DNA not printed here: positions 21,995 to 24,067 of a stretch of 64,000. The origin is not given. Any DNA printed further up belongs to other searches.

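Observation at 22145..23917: Fusion of a SAM-dependent methyltransferase domain to a GT9 heptosyltransferase-like domain in one 590-aa protein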

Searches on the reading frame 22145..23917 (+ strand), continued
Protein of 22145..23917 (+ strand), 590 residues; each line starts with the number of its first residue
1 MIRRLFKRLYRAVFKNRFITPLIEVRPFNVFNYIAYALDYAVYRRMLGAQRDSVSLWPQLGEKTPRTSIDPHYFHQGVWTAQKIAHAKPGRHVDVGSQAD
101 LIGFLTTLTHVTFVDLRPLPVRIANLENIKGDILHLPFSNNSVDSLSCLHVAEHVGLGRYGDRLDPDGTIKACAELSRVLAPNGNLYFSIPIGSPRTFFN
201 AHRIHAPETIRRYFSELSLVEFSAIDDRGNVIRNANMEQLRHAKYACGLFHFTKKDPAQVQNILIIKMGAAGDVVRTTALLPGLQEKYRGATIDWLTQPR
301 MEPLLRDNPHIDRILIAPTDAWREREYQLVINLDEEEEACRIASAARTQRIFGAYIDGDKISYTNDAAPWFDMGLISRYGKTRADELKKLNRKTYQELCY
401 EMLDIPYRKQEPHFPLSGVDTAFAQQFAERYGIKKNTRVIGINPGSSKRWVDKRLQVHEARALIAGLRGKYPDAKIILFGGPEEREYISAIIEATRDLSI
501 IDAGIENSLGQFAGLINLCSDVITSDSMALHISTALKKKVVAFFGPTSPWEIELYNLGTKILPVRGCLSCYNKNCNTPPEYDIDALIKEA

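Call 35: search_protein_families(library=ncbifam, proteins=[L001:2320-3300:+, L002:2349-3377:-, L001:1652-2218:+], max_evalue=0.001)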
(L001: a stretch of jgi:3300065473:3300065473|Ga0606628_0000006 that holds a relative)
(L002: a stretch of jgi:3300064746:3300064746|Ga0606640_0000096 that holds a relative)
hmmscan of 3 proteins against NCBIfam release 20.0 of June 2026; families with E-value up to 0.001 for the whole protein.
L001:2320-3300:+ (326 aa): 17 families
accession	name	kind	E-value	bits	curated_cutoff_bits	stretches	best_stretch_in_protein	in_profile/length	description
NF006506.0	PRK08942.1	equivalog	1.8e-48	164.5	178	1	154-293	3-142/182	D-glycero-beta-D-manno-heptose 1,7-bisphosphate 7-phosphatase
TIGR00213.1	GmhB_yaeD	subfamily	8.5e-41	139.5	149.6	1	155-290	2-142/176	D-glycero-beta-D-manno-heptose 1,7-bisphosphate 7-phosphatase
TIGR01656.1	Histidinol-ppas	subfamily_domain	2.9e-38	131.1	84.15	1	155-295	1-143/149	histidinol-phosphate phosphatase domain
NF050049.1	HBPPhtaseGmhB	domain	1.3e-31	109.7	250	1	155-303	4-149/171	D-glycero-alpha-D-manno-heptose-1,7-bisphosphate 7-phosphatase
TIGR01662.1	HAD-SF-IIIA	subfamily_domain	3.1e-30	105.1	44.6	1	156-297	2-138/141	HAD-IIIA family hydrolase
TIGR02199.1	rfaE_dom_II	equivalog_domain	1.4e-26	93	181.5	1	17-143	5-139/144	D-glycero-beta-D-manno-heptose 1-phosphate adenylyltransferase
NF005264.0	PRK06769.1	equivalog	7.9e-26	90.9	217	1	155-322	5-173/175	HAD-IIIA family hydrolase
NF003937.0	PRK05446.1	equivalog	6.9e-25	87.8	443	1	154-299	3-150/355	bifunctional histidinol-phosphatase/imidazoleglycerol-phosphate dehydratase HisB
TIGR01261.1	hisB_Nterm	equivalog_domain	1e-23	83.6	140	1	155-299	2-148/161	histidinol-phosphatase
NF008454.0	PRK11316.1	equivalog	5.7e-19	68.1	521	1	6-136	323-461/475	bifunctional D-glycero-beta-D-manno-heptose-7-phosphate kinase/D-glycero-beta-D-manno-heptose 1-phosphate adenylyltransferase HldE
TIGR00125.1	cyt_tran_rel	domain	4.2e-09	36.5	27.7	1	25-83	1-63/65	adenylyltransferase/cytidyltransferase family protein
TIGR01664.1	DNA-3'-Pase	equivalog_domain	1.8e-08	34.5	107.65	1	158-280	17-136/167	DNA 3'-phosphatase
TIGR01518.1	g3p_cytidyltrns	equivalog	7.6e-08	32.5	165.4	1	26-63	1-38/125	glycerol-3-phosphate cytidylyltransferase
TIGR01663.1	PNK-3'Pase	equivalog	2.5e-07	29.5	502.8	1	160-279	170-288/520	bifunctional polynucleotide phosphatase/kinase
NF005988.0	PRK08099.1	equivalog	3.5e-05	23.1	201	1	4-86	44-125/411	multifunctional transcriptional regulator/nicotinamide-nucleotide adenylyltransferase/ribosylnicotinamide kinase NadR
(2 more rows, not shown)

L002:2349-3377:- (342 aa): 27 families (the best 25 are shown)
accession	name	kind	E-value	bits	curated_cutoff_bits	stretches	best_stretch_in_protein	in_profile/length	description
TIGR02198.1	rfaE_dom_I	equivalog_domain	4.2e-102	341.5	345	1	34-338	2-313/315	D-glycero-beta-D-manno-heptose-7-phosphate kinase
NF008454.0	PRK11316.1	equivalog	1.2e-83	281.4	521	1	33-340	4-313/475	bifunctional D-glycero-beta-D-manno-heptose-7-phosphate kinase/D-glycero-beta-D-manno-heptose 1-phosphate adenylyltransferase HldE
TIGR02152.1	D_ribokin_bact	equivalog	6e-23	81.6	299.65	1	77-329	32-288/298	ribokinase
TIGR03168.1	1-PFK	subfamily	9.8e-21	73.9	216.4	1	73-335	28-295/305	hexose kinase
TIGR03828.1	pfkB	equivalog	7.5e-19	67.9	292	1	75-334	30-294/305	1-phosphofructokinase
NF008353.0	PRK11142.1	equivalog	1.1e-15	58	341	1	76-328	36-290/307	ribokinase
TIGR04382.1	myo_inos_iolC_N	equivalog_domain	3.9e-15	55.9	300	1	78-329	33-297/309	5-dehydro-2-deoxygluconokinase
NF006957.1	PRK09434.1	equivalog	2e-12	47.2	450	1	225-315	183-274/302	fructokinase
NF040938.1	KDG_KDGal_kin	equivalog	5.4e-12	45.4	400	1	222-327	184-289/305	bifunctional 2-dehydro-3-deoxygluconokinase/2-dehydro-3-deoxygalactonokinase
NF007321.0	PRK09813.1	equivalog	8.3e-12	45.1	247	2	248-322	181-255/261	fructoselysine 6-kinase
NF041320.1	pfkB_Halo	equivalog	1.1e-11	44.7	400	1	79-340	36-295/302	1-phosphofructokinase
NF047869.1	myo_kin_aldol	exception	9.5e-11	40.7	600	1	230-329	213-319/586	bifunctional 5-dehydro-2-deoxygluconokinase/5-dehydro-2-deoxyphosphogluconate aldolase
NF041134.1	R1P_kin_Thcocales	equivalog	3.5e-09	36.5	500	1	77-329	35-270/291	ADP-dependent ribose-1-phosphate kinase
NF007632.0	PRK10294.1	equivalog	5.7e-09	35.7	353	1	78-330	37-295/310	6-phosphofructokinase II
NF041164.1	NucKinThplmales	equivalog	1.5e-08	34.2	450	1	253-324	202-274/295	nucleoside kinase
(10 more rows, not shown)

L001:1652-2218:+ (188 aa): 0 families

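Call 37: find_encoding_contigs(protein=window:22145-23917:+, flank=10000, max_places=4)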
Protein window:22145-23917:+ (590 aa): 3 contigs read that carry it; 3 places shown.
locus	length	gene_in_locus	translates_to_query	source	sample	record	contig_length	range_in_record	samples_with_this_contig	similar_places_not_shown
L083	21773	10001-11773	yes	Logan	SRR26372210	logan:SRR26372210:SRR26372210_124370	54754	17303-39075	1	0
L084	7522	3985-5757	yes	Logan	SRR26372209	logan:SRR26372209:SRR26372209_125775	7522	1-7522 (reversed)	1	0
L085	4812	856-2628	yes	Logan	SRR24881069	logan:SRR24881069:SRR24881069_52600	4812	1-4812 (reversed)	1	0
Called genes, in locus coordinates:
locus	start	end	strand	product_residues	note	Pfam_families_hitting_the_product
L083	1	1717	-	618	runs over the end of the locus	PF13522:GATase_6, PF13537:GATase_7, PF00733:Asn_synthase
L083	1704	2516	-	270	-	PF13640:2OG-FeII_Oxy_3 (weak)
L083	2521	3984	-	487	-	-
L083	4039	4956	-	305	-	-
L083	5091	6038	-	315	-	PF01380:SIS, PF13580:SIS_2 (weak), PF00571:CBS (weak)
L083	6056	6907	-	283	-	PF01501:Glyco_transf_8 (weak)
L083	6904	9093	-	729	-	PF00534:Glycos_transf_1, PF13692:Glyco_trans_1_4, PF13524:Glyco_trans_1_2, PF13439:Glyco_transf_4 (weak), PF20706:GT4-conflict, PF00534:Glycos_transf_1, PF13692:Glyco_trans_1_4, PF13524:Glyco_trans_1_2 (weak)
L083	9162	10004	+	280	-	PF01531:Glyco_transf_11 (weak)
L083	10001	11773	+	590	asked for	PF08241:Methyltransf_11 (weak), PF03269:DUF268, PF01075:Glyco_transf_9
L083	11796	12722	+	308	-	PF01370:Epimerase, PF04321:RmlD_sub_bind, PF16363:GDP_Man_Dehyd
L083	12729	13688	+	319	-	PF01073:3Beta_HSD, PF01370:Epimerase, PF02719:Polysacc_synt_2, PF04321:RmlD_sub_bind, PF05368:NmrA (weak), PF07993:NAD_binding_4 (faint), PF16363:GDP_Man_Dehyd, PF13460:NAD_binding_10 (weak)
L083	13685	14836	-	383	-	PF00534:Glycos_transf_1, PF13692:Glyco_trans_1_4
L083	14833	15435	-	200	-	PF02353:CMAS (weak), PF05175:MTS (faint), PF07021:MetW (weak), PF13489:Methyltransf_23, PF13847:Methyltransf_31, PF08241:Methyltransf_11, PF08242:Methyltransf_12, PF13649:Methyltransf_25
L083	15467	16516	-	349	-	PF00534:Glycos_transf_1, PF13692:Glyco_trans_1_4, PF13524:Glyco_trans_1_2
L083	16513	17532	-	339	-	PF13524:Glyco_trans_1_2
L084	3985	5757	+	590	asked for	PF08241:Methyltransf_11 (weak), PF03269:DUF268, PF01075:Glyco_transf_9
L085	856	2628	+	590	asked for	PF08241:Methyltransf_11 (weak), PF03269:DUF268, PF01075:Glyco_transf_9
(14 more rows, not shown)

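Call 42: find_homologous_proteins(query=L002:2349-3377:-, max_evalue=1e-20)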
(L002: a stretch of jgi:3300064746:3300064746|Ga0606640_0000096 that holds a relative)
Query L002:2349-3377:- (342 aa): 7956 proteins with E <= 1e-20 among 8000 candidates; the best 120 are listed.
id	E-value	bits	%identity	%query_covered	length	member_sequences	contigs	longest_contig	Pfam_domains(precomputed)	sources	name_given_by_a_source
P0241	7.3e-216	733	100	100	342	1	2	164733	PF08543.18,PF00294.30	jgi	jgi:rfaE bifunctional protein kinase chain/domain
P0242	1.1e-92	329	53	90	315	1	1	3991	PF08543.18,PF00294.30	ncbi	-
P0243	5.0e-90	320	51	90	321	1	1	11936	PF08543.18,PF00294.30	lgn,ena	-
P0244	1.2e-86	309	50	92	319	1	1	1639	PF08543.18,PF00294.30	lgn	-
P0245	2.1e-86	308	53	90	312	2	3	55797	PF00294.30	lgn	-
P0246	2.0e-85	305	51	89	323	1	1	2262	PF00294.30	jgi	jgi:rfaE bifunctional protein kinase chain/domain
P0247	3.4e-85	304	51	89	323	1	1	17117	PF00294.30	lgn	-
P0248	4.7e-84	300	48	92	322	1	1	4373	PF08543.18,PF00294.30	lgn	-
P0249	6.0e-84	300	50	89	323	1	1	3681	PF00294.30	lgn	-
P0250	1.7e-83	298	49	89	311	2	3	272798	PF00294.30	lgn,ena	-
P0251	3.5e-83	297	48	90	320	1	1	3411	PF08543.18,PF00294.30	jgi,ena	-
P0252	1.1e-82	296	47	93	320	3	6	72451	PF08543.18,PF00294.30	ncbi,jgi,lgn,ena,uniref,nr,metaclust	ncbi:MAG: hypothetical protein A2233_03740 [Candidatus Kerfeldbacteria bacterium RIFOXYA2_FULL_38_24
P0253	1.2e-82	296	51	90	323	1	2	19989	PF08543.18,PF00294.30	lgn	-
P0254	1.2e-82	296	50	91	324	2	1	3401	PF08543.18,PF00294.30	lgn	-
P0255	1.3e-82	296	48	90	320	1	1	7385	PF08543.18,PF00294.30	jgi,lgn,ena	-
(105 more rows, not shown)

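Call 43: find_encoding_contigs(protein=P0012, flank=8000, max_places=2)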
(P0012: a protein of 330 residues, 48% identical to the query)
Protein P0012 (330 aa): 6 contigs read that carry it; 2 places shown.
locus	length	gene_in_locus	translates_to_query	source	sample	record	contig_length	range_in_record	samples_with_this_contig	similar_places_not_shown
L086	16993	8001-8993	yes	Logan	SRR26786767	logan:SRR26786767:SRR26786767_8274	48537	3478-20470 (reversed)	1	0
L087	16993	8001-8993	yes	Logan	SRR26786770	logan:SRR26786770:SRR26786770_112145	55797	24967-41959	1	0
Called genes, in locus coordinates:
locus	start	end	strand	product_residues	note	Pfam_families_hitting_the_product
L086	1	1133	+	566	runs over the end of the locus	PF00664:ABC_membrane (weak), PF13401:AAA_22 (faint), PF00005:ABC_tran, PF02463:SMC_N (faint), PF13191:AAA_16 (weak), PF13555:AAA_29 (faint)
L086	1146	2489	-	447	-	PF01041:DegT_DnrJ_EryC1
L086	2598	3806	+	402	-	-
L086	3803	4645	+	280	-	PF01370:Epimerase, PF04321:RmlD_sub_bind, PF01073:3Beta_HSD, PF16363:GDP_Man_Dehyd, PF07993:NAD_binding_4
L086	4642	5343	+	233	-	PF01073:3Beta_HSD (faint), PF01370:Epimerase, PF02719:Polysacc_synt_2 (faint), PF04321:RmlD_sub_bind, PF16363:GDP_Man_Dehyd, PF07993:NAD_binding_4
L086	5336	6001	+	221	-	PF13578:Methyltransf_24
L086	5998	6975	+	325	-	-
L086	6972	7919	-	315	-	PF00294:PfkB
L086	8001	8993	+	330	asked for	PF01075:Glyco_transf_9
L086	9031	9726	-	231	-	PF00702:Hydrolase, PF13419:HAD_2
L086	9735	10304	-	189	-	PF13671:AAA_33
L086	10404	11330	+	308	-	PF01370:Epimerase, PF16363:GDP_Man_Dehyd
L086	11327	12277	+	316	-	PF00106:adh_short (weak), PF01073:3Beta_HSD, PF01370:Epimerase, PF02719:Polysacc_synt_2, PF03435:Sacchrp_dh_NADP (weak), PF04321:RmlD_sub_bind, PF13460:NAD_binding_10, PF16363:GDP_Man_Dehyd, +2 more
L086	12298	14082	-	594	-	PF13522:GATase_6, PF13537:GATase_7, PF00733:Asn_synthase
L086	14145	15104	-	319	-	PF13489:Methyltransf_23, PF01728:FtsJ (weak), PF13847:Methyltransf_31, PF08241:Methyltransf_11, PF08242:Methyltransf_12, PF13649:Methyltransf_25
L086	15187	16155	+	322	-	PF04055:Radical_SAM, PF13186:SPASM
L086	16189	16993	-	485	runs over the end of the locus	-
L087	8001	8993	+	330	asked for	PF01075:Glyco_transf_9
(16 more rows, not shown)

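Call 44: find_encoding_contigs(protein=P0011, flank=8000, max_places=2)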
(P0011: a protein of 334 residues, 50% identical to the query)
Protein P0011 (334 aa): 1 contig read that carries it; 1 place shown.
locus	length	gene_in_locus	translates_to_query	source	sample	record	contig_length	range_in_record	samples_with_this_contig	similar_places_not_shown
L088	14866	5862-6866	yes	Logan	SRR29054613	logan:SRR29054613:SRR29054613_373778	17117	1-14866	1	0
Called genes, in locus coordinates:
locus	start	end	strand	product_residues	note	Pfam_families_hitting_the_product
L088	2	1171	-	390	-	?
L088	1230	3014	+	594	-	PF00664:ABC_membrane (weak), PF00005:ABC_tran, PF02463:SMC_N (faint), PF13191:AAA_16 (faint), PF13401:AAA_22 (faint)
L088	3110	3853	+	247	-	PF04321:RmlD_sub_bind, PF01370:Epimerase, PF16363:GDP_Man_Dehyd, PF07993:NAD_binding_4 (faint)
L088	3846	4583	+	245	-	-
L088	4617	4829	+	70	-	-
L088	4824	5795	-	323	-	PF00294:PfkB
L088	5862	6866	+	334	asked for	PF01075:Glyco_transf_9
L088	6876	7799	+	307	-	PF01370:Epimerase, PF04321:RmlD_sub_bind (weak), PF16363:GDP_Man_Dehyd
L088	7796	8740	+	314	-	PF01073:3Beta_HSD, PF01370:Epimerase, PF02719:Polysacc_synt_2, PF03435:Sacchrp_dh_NADP (weak), PF04321:RmlD_sub_bind, PF05368:NmrA, PF13460:NAD_binding_10, PF16363:GDP_Man_Dehyd, +1 more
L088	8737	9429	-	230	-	PF13489:Methyltransf_23, PF05175:MTS (weak), PF07021:MetW, PF13847:Methyltransf_31, PF08241:Methyltransf_11, PF08242:Methyltransf_12, PF13649:Methyltransf_25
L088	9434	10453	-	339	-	PF03102:NeuB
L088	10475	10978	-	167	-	PF00702:Hydrolase (faint), PF08282:Hydrolase_3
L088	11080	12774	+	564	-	PF04055:Radical_SAM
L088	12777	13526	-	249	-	PF02348:CTP_transf_3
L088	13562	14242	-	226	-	PF13489:Methyltransf_23, PF13847:Methyltransf_31, PF08241:Methyltransf_11, PF08242:Methyltransf_12 (weak), PF13649:Methyltransf_25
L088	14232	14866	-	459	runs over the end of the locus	PF04464:Glyphos_transf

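Call 45: find_encoding_contigs(protein=P0019, flank=8000, max_places=2)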
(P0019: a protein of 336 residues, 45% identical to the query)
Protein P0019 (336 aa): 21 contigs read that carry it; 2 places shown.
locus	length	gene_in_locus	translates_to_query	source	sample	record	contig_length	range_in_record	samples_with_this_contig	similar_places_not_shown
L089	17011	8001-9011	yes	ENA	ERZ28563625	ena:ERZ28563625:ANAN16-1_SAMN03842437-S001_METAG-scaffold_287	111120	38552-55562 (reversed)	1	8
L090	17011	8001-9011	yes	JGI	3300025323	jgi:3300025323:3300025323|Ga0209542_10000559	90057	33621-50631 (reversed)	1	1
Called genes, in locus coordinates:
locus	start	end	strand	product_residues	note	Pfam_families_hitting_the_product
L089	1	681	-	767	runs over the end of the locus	PF09586:YfhO (weak)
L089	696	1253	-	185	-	PF13489:Methyltransf_23, PF13847:Methyltransf_31, PF08241:Methyltransf_11, PF08242:Methyltransf_12 (weak), PF13649:Methyltransf_25 (weak)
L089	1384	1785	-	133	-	PF10049:DUF2283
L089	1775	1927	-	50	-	-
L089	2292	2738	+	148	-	-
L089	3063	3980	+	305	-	PF08003:Methyltransf_9 (weak), PF13489:Methyltransf_23, PF01209:Ubie_methyltran (weak), PF07021:MetW (weak), PF13847:Methyltransf_31, PF08241:Methyltransf_11, PF08242:Methyltransf_12, PF13649:Methyltransf_25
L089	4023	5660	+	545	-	-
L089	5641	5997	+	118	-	-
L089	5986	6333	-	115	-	-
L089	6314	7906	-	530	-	PF13231:PMT_2 (weak), PF20176:DUF6541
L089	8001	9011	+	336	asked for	PF01075:Glyco_transf_9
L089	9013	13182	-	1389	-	-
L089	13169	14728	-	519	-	-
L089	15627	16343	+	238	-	PF00535:Glycos_transf_2, PF13641:Glyco_tranf_2_3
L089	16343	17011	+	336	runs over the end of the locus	PF13439:Glyco_transf_4, PF13579:Glyco_trans_4_4, PF20706:GT4-conflict (weak), PF00534:Glycos_transf_1, PF13692:Glyco_trans_1_4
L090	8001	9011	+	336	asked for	PF01075:Glyco_transf_9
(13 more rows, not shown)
